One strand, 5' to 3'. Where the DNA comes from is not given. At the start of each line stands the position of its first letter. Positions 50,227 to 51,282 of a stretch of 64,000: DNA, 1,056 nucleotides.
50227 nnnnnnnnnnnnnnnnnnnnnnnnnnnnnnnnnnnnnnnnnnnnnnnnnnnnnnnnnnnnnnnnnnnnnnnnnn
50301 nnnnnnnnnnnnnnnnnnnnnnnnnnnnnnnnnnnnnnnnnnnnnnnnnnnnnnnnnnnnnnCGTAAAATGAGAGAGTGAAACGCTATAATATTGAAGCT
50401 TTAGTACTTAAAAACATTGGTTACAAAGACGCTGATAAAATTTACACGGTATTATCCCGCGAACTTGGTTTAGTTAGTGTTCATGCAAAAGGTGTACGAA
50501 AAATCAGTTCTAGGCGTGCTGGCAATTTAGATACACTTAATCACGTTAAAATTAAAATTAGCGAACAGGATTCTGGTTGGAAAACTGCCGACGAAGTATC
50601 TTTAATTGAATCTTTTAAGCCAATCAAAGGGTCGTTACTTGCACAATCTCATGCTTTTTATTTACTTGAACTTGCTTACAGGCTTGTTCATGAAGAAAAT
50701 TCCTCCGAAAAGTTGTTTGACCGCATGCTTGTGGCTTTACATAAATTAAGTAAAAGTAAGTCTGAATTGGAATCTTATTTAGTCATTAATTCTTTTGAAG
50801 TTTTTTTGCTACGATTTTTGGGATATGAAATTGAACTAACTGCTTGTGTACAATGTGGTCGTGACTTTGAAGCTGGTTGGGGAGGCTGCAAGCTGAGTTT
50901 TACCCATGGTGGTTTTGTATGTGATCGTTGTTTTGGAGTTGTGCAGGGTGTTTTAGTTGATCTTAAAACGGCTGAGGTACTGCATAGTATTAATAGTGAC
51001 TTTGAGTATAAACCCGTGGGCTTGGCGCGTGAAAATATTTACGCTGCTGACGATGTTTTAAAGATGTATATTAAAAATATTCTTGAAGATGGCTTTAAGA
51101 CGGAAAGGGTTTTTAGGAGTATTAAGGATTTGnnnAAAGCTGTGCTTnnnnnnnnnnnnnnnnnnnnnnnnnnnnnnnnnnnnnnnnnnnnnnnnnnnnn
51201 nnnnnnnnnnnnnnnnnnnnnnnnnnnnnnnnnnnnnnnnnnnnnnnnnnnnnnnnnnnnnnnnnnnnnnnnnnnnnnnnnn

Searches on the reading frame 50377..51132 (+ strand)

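Call 9: search_protein_families(library=pfam, proteins=[window:50377-51132:+], max_evalue=0.001)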
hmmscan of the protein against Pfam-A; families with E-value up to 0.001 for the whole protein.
window:50377-51132:+ (252 aa): 2 families
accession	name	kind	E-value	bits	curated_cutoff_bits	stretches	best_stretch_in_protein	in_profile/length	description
PF02565.21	RecO_C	-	1.5e-19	70.7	22.1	1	87-242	4-155/157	Recombination protein O C terminal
PF11967.14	RecO_N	-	5.2e-16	58.9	27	1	1-80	1-80/80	Recombination protein O N terminal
